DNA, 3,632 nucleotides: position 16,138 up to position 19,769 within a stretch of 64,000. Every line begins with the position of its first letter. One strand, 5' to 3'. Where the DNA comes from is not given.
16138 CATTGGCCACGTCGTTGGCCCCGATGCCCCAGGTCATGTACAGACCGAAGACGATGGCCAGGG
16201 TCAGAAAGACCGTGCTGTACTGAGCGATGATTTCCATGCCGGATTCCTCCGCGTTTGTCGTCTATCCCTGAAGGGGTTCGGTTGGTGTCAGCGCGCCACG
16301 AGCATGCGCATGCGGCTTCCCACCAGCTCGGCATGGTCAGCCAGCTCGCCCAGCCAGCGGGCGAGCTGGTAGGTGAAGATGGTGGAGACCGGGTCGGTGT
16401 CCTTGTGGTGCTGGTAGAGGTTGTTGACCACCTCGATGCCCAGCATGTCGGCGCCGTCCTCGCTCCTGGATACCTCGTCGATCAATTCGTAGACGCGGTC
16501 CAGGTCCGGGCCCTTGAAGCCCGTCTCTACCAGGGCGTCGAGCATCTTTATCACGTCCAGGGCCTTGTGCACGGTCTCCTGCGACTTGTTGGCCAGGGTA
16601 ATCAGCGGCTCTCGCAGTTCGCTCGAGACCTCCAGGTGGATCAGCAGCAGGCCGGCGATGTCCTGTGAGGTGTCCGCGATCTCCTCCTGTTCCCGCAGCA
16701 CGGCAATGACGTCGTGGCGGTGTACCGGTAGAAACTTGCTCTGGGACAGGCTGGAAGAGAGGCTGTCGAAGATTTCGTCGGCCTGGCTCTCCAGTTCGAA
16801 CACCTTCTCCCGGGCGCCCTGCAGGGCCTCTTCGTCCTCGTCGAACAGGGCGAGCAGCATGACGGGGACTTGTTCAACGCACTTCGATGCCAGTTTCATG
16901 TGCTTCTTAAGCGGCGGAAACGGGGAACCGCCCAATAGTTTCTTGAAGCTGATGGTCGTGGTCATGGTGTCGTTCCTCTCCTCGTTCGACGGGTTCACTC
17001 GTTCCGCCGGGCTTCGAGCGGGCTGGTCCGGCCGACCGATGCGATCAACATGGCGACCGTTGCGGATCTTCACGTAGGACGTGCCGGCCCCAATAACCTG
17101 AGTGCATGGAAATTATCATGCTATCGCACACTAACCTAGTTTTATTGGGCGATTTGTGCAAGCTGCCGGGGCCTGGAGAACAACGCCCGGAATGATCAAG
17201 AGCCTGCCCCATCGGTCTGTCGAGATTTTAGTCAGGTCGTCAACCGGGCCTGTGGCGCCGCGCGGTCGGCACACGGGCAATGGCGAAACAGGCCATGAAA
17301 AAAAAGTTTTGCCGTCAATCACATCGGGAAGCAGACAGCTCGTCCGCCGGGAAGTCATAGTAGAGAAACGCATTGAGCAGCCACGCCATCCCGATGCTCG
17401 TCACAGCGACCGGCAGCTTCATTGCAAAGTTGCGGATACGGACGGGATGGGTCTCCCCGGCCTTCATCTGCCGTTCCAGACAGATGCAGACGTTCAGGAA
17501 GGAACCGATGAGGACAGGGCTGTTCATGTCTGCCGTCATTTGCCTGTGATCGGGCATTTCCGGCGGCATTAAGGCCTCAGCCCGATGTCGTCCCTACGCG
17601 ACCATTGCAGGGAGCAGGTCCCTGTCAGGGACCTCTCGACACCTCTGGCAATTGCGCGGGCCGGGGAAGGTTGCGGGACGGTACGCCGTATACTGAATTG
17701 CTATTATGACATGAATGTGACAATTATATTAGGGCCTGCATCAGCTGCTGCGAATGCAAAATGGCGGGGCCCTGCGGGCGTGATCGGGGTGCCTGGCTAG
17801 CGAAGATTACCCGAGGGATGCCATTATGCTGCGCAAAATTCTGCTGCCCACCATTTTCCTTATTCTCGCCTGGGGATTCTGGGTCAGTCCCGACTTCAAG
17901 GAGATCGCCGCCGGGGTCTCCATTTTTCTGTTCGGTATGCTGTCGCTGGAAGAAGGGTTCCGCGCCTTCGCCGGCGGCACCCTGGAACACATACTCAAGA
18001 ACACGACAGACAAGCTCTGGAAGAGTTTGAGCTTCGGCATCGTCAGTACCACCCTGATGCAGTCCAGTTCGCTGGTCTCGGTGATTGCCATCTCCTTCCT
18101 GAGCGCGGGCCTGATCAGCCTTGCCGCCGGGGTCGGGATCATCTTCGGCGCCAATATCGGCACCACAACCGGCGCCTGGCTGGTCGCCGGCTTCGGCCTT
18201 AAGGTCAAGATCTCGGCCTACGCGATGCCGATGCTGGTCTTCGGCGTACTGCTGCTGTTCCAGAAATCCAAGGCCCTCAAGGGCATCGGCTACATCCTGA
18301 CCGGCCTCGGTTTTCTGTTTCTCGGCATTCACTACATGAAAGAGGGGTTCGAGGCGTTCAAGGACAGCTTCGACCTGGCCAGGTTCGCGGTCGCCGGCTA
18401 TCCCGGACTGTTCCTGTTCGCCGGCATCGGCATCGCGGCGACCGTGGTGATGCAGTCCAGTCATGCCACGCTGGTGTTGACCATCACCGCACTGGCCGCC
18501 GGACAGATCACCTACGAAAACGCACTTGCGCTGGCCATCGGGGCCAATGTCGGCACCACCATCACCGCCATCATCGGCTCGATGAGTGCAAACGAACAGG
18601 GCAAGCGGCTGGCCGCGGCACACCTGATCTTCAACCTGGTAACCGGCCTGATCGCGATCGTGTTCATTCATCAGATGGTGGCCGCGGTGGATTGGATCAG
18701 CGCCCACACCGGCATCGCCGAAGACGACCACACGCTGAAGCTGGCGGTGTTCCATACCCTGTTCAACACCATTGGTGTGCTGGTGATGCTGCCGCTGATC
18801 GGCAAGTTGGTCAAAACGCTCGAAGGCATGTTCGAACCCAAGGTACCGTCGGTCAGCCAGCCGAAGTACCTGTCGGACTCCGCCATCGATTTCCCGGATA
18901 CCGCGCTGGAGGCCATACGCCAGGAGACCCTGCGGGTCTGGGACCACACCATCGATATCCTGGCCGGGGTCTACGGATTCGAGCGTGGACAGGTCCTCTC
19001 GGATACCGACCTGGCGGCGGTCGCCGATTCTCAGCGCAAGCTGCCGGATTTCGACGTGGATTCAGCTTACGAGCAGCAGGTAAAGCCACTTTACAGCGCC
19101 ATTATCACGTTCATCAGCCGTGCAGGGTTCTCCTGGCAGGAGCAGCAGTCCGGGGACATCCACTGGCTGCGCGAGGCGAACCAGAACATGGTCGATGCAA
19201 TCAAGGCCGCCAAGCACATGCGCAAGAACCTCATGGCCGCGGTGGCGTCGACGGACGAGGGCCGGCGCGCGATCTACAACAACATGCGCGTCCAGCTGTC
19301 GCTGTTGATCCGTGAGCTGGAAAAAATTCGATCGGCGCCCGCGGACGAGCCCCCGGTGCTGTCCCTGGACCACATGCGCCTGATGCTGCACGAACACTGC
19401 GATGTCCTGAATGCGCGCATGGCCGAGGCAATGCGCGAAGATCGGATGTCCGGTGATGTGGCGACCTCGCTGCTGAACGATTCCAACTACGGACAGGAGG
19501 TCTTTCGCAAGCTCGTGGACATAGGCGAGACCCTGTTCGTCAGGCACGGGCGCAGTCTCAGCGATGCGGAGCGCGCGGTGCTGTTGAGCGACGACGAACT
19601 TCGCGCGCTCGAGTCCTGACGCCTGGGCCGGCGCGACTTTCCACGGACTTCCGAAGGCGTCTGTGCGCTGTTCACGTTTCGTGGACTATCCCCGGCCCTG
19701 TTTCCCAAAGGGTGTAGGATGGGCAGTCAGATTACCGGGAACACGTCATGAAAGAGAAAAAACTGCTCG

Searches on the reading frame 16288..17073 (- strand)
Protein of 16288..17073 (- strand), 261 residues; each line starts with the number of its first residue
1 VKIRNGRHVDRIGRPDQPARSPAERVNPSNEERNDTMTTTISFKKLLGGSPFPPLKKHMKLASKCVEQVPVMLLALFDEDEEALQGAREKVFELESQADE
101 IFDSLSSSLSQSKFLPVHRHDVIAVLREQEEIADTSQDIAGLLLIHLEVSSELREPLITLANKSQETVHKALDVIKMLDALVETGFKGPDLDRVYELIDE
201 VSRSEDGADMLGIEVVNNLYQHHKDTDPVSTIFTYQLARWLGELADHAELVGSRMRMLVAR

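Call 3: search_protein_families(library=pfam, proteins=[window:16288-17073:-], max_evalue=0.1)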
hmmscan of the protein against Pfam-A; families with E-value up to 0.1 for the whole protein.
window:16288-17073:- (261 aa): 2 families
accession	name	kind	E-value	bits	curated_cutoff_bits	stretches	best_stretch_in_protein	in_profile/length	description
PF01865.21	PhoU_div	-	4.3e-38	131.2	24.4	1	46-260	4-213/214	Protein of unknown function DUF47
PF01895.24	PhoU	-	5.5e-06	27.1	23.5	1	61-140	4-86/89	PhoU domain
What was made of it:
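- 16288..16965 (-): PhoU_div (DUF47) protein, 225 aa from the internal ATG. First gene of the conserved cassette. Pfam PhoU_div E 4e-38 (call 3).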

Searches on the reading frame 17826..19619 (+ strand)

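Call 84: search_protein_families(library=pfam, proteins=[window:17826-19619:+], max_evalue=0.001)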
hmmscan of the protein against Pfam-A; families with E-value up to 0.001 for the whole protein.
window:17826-19619:+ (597 aa): 1 family
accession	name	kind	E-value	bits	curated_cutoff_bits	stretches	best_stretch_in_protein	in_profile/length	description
PF02690.20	Na_Pi_cotrans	-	1.3e-50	171.4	29.1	2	33-172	1-136/137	Na+/Pi-cotransporter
